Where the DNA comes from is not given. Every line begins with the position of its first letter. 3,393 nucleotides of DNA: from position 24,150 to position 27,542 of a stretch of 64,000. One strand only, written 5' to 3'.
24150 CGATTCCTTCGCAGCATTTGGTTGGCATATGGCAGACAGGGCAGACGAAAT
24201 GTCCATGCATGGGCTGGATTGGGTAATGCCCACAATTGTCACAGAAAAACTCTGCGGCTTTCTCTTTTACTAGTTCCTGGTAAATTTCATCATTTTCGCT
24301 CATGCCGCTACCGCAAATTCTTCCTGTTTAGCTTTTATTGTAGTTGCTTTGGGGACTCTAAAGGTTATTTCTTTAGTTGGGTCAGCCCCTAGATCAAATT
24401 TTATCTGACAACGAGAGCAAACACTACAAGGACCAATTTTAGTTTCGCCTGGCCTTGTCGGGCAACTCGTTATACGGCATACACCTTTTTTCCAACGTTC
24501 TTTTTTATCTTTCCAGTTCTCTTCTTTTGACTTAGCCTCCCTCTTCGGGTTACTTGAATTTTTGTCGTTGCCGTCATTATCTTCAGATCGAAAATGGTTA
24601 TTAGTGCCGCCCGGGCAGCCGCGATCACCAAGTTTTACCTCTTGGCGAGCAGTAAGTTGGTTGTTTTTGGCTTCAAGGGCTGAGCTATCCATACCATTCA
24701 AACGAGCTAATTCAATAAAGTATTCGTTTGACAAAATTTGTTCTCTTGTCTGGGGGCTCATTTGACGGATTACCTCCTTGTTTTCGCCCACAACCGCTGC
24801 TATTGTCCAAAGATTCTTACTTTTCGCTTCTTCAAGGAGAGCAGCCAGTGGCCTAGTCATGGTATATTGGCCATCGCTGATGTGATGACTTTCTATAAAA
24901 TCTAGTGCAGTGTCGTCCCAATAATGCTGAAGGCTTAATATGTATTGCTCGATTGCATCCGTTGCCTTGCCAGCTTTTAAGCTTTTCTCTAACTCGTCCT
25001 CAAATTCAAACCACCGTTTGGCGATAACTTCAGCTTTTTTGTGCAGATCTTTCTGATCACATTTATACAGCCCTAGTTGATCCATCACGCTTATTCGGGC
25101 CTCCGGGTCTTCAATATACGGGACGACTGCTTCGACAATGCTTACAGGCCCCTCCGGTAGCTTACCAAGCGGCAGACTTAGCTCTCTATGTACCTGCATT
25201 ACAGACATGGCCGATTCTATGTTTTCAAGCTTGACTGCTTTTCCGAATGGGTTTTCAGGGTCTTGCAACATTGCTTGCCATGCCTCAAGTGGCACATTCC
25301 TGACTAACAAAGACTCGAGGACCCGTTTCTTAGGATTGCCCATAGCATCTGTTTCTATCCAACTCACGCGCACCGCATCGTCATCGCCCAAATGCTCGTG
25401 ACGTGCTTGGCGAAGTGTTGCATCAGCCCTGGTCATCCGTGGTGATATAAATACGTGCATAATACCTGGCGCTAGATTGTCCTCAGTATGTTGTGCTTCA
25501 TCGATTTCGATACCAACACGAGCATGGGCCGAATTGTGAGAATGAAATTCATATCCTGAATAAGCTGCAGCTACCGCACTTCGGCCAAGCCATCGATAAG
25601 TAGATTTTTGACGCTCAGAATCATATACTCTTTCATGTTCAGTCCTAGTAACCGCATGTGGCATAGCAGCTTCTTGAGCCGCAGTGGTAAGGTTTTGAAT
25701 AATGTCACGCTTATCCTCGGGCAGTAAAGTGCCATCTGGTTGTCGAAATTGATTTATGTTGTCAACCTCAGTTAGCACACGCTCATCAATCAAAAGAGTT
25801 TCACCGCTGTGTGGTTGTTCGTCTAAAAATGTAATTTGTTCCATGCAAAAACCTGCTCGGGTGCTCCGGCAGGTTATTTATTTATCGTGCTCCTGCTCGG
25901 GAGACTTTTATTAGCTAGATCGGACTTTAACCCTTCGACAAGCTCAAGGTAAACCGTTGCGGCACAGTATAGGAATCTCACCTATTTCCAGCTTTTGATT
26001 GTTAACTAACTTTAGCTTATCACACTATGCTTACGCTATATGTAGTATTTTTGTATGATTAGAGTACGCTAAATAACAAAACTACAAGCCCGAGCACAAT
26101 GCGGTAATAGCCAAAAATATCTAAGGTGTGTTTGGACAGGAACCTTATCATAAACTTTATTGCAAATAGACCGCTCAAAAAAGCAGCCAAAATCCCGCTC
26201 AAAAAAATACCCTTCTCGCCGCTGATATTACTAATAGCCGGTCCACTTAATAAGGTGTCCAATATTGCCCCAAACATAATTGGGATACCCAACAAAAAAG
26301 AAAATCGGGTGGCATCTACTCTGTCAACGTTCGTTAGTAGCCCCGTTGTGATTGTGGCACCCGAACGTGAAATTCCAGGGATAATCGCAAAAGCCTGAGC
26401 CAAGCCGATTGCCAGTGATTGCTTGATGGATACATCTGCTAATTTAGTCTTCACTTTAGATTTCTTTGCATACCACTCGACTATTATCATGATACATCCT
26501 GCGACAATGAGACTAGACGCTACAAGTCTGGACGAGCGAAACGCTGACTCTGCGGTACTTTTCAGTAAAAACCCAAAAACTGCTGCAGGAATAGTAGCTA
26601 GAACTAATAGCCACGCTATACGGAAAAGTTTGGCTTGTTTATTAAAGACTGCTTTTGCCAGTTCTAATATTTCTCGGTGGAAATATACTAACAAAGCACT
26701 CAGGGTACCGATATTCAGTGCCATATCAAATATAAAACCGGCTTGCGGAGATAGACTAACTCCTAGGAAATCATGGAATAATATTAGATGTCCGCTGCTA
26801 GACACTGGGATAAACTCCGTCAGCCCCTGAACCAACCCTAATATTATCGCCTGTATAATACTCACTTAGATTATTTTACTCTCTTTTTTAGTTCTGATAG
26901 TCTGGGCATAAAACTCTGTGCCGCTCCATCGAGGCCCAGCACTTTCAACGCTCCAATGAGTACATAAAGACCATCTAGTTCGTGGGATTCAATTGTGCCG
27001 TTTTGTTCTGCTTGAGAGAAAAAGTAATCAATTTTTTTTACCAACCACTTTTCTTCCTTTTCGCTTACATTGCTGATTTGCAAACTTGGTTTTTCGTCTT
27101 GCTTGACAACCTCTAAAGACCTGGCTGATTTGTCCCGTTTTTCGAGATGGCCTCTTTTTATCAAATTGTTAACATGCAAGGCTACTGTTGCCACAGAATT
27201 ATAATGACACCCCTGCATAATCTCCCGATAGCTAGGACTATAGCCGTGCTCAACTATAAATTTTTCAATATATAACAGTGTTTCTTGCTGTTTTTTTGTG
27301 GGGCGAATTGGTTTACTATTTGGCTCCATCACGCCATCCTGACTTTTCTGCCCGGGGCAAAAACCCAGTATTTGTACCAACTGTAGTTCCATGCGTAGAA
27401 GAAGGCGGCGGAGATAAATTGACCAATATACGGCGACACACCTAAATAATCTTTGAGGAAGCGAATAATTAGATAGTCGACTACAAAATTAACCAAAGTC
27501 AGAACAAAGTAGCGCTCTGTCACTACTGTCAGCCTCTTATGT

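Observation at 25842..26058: Terminator/antiterminator RNA switch ending 6 nt before the start codon of an orphan 514-aa gene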

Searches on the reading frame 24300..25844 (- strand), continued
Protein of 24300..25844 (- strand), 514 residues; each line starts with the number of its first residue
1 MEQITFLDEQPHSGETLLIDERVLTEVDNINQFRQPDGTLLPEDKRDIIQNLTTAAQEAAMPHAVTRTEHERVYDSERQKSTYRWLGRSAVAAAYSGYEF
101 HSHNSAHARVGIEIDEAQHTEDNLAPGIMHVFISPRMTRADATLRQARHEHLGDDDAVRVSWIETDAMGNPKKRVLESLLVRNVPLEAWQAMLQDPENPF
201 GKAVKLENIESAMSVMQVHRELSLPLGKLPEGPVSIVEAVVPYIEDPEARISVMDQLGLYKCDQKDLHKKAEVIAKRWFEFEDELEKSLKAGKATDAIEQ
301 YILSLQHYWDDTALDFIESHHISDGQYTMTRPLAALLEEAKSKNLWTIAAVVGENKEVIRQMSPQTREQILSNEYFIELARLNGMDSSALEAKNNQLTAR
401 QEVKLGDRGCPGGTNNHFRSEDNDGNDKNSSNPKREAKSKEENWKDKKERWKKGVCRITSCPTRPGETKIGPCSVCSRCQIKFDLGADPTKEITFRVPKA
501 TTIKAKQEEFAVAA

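Call 83: search_protein_representatives(alignment_id=A1)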
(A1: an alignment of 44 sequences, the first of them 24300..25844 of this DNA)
Query: 44 sequences, 522 profile positions. Proteins with E-value up to 0.001 (for the whole library): 317; up to 1e-10: 221; up to 1e-30: 103. The best 150 are listed.
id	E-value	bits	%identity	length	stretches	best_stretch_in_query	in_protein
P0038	9.6e-213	724.1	-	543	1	6-512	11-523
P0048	2.1e-206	703.2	-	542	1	12-500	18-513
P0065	3.4e-199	679.4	-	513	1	1-496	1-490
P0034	2.9e-195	666.4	-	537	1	14-516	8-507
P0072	3.7e-195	666.1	-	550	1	9-506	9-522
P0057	4.4e-195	665.8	-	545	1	2-501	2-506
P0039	4.7e-195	665.8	-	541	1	11-508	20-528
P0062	1.1e-190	651.4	-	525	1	7-506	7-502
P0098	1.5e-183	627.8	-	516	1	13-503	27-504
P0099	4.0e-183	626.4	-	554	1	15-503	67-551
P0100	1.5e-182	624.5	-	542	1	10-505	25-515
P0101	1.7e-179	614.4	-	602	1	10-517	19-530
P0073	2.4e-177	607.3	-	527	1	11-500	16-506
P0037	2.9e-175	600.4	-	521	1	18-506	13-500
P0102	7.6e-174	595.8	-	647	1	8-503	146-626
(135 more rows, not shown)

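Call 86: fold_search(model_id=the predicted structure, library=pdb)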
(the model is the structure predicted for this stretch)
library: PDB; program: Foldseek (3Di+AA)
matches with E <= 10: 482; with E <= 0.001: 0
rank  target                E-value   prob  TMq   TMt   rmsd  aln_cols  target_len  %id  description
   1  6iz8_C                3.6e-02  0.38  0.12  0.20  15.8       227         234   12  Crystal Structure of TagF from Pseudomonas aeruginosa (released 2019-12-18)
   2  6ugl_A                2.0e-01  0.44  0.12  0.24  11.9       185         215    8  Vibrio cholerae quorum-sensing receptor VqmA bound to its autoinducer ligand DPO (released 2020-01-29)
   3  1ykd_A                2.0e-01  0.18  0.11  0.14  17.5       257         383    9  Crystal Structure of the Tandem GAF Domains from a Cyanobacterial Adenylyl Cyclase: Novel Modes of Ligand-Binding and  (released 2005-02-22)
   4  6iz8_B                2.1e-01  0.16  0.09  0.17  15.1       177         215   15  Crystal Structure of TagF from Pseudomonas aeruginosa (released 2019-12-18)
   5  2qnu_B                2.1e-01  0.15  0.10  0.18  15.7       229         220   12  Crystal structure of PA0076 from Pseudomonas aeruginosa PAO1 at 2.05 A resolution (released 2007-07-31)
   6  6kju_B                2.3e-01  0.41  0.12  0.23  11.6       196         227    8  Huge conformation shift of Vibrio cholerae VqmA dimer in the absence of target DNA provides insight into DNA-binding m (released 2019-11-13)
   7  2o99_A                2.3e-01  0.20  0.11  0.22  13.9       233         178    8  The crystal structure of E.coli IclR C-terminal fragment in complex with glyoxylate (released 2007-04-10)
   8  1ysq                  3.0e-01  0.30  0.10  0.22  13.5       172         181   12  The crystal structure of transcriptional regulator YaiJ (released 2005-03-22)
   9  9t0n                  3.2e-01  0.28  0.10  0.14  10.5       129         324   12  Crystal structure of TagF (ACIAD2683) from Acinetobacter baylyi ADP1 (released 2025-11-12)
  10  6h65_C                3.7e-01  0.08  0.07  0.09  18.1       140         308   11  Crystal structure of the branched-chain-amino-acid aminotransferase from Haliangium ochraceum (released 2018-10-10)
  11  6iz8_D                3.9e-01  0.23  0.10  0.20  10.7       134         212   13  Crystal Structure of TagF from Pseudomonas aeruginosa (released 2019-12-18)
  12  6ugl_B                4.5e-01  0.28  0.12  0.24  11.4       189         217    7  Vibrio cholerae quorum-sensing receptor VqmA bound to its autoinducer ligand DPO (released 2020-01-29)
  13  6iz8_A                4.5e-01  0.16  0.08  0.16  10.7       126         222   16  Crystal Structure of TagF from Pseudomonas aeruginosa (released 2019-12-18)
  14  5y6i_A                5.2e-01  0.18  0.09  0.17  12.7       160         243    8  Crystal structure of Pseudomonas aeruginosa HmgR (released 2018-08-15)
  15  6h7g_A                5.4e-01  0.08  0.11  0.15  15.6       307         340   10  Crystal structure of redox-sensitive phosphoribulokinase (PRK) from the green algae Chlamydomonas reinhardtii (released 2019-04-10)
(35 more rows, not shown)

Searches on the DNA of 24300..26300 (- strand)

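Call 3: search_rna_families(source=window, start=25600, end=26300, threshold=evalue, max_evalue=1, show_alignments=3)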
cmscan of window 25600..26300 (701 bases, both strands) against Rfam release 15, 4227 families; matches with E-value up to 1: 3.
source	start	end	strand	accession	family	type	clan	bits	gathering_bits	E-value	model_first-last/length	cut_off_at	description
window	25908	26005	-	RF01689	AdoCbl-II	Cis-reg; riboswitch;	CL00101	25.4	36.5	0.0017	1-81/81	no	AdoCbl-II (Cobalamin/B12) riboswitch aptamer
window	25742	25791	-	RF01147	sR12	Gene; snRNA; snoRNA; CD-box;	-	17.6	38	0.32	1-52/52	no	Small nucleolar RNA sR12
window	26259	26294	+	RF02951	DABA-DC-AT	Cis-reg;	-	16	56.1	0.37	1-149/149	no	DABA-DC-AT RNA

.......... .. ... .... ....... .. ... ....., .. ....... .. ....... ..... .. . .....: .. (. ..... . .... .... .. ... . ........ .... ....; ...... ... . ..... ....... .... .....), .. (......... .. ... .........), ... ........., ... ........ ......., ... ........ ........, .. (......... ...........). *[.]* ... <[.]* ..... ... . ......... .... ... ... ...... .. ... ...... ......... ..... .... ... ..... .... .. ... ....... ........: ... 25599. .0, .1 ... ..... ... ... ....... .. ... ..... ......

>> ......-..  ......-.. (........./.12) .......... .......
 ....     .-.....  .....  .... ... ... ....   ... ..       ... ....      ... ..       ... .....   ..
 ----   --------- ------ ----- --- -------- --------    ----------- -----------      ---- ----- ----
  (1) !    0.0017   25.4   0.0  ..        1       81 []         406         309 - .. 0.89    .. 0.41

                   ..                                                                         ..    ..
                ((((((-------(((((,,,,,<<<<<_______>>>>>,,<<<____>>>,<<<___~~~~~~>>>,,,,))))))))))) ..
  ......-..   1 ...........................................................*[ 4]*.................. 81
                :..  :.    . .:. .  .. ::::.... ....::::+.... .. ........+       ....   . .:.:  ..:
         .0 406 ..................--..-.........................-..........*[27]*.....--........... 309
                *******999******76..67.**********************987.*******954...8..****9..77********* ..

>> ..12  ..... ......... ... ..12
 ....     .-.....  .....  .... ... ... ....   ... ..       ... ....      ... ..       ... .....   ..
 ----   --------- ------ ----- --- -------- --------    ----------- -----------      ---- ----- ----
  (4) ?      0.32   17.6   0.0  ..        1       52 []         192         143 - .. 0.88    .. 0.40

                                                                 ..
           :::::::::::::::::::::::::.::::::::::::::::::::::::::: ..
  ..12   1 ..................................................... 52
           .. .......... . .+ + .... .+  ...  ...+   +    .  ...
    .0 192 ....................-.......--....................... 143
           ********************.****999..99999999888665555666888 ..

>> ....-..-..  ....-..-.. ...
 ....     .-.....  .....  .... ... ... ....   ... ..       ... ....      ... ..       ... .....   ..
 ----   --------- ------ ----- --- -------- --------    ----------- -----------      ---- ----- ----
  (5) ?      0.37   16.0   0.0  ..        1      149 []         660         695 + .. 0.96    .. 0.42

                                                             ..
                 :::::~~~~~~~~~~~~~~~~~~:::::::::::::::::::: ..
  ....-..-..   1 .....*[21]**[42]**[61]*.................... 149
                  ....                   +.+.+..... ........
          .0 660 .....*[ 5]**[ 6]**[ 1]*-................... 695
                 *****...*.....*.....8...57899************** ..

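Call 14: search_rna_families(sources=[L001, L002, L003, L004, L005, L006, L007, L008, L009, L010, L011, L012, L013, L014, L015], threshold=gathering)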
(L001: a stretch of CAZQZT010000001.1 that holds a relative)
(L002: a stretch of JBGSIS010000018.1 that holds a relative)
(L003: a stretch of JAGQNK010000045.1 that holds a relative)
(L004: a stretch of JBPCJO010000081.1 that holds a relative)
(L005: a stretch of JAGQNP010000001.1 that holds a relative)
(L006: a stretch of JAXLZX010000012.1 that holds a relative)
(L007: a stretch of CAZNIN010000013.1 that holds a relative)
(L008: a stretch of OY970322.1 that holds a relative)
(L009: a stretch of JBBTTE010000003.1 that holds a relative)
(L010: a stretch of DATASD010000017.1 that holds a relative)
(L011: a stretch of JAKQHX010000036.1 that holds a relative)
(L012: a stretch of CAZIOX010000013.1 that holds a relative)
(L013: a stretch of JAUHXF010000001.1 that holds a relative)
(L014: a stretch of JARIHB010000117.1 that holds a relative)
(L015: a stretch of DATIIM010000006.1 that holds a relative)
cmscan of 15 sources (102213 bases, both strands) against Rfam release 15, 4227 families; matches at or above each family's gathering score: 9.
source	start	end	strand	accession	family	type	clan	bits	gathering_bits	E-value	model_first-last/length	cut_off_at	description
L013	2737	2816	+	RF01689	AdoCbl-II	Cis-reg; riboswitch;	CL00101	44.2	36.5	3.7e-07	1-81/81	no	AdoCbl-II (Cobalamin/B12) riboswitch aptamer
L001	2811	2886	+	RF01689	AdoCbl-II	Cis-reg; riboswitch;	CL00101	41.7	36.5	2.2e-06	1-81/81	no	AdoCbl-II (Cobalamin/B12) riboswitch aptamer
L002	2806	2886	+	RF01689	AdoCbl-II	Cis-reg; riboswitch;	CL00101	40.9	36.5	4.1e-06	1-81/81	no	AdoCbl-II (Cobalamin/B12) riboswitch aptamer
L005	2860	2934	+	RF01689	AdoCbl-II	Cis-reg; riboswitch;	CL00101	39.8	36.5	9e-06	1-81/81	no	AdoCbl-II (Cobalamin/B12) riboswitch aptamer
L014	2657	2781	+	RF00174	Cobalamin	Cis-reg; riboswitch;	CL00101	37.1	31.5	1.3e-05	1-189/189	no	Cobalamin riboswitch aptamer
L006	2759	2889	+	RF00174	Cobalamin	Cis-reg; riboswitch;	CL00101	36.5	31.5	2e-05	1-189/189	no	Cobalamin riboswitch aptamer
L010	2728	2868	+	RF00174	Cobalamin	Cis-reg; riboswitch;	CL00101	35.5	31.5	3.9e-05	1-189/189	no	Cobalamin riboswitch aptamer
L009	2790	2852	+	RF00174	Cobalamin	Cis-reg; riboswitch;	CL00101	32.2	31.5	0.00032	48-166/189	no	Cobalamin riboswitch aptamer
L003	2481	2607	+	RF00174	Cobalamin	Cis-reg; riboswitch;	CL00101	31.6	31.5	0.00049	1-189/189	no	Cobalamin riboswitch aptamer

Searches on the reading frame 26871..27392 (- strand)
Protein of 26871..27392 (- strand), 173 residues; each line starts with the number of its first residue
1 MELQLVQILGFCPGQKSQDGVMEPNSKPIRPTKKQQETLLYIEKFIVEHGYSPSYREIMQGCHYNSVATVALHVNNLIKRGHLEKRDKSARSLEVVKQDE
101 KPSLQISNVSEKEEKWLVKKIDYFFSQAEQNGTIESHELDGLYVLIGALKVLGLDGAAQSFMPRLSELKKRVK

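Call 7: search_protein_families(library=pfam, proteins=[window:26871-27392:-], max_evalue=0.01)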
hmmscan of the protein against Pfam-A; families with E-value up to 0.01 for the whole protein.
window:26871-27392:- (173 aa): 1 family
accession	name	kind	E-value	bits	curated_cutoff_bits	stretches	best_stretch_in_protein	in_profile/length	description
PF01726.22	LexA_DNA_bind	-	5.5e-12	45.7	23.7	1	32-91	5-64/65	LexA DNA binding domain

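Call 35: search_protein_families(library=ncbifam, proteins=[window:26871-27392:-], max_evalue=0.01)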
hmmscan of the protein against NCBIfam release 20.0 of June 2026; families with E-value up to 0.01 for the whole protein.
window:26871-27392:- (173 aa): 1 family
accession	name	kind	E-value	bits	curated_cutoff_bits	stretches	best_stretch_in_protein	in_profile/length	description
TIGR00498.1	lexA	equivalog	1.2e-12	47.9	110.95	1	32-101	5-75/203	transcriptional repressor LexA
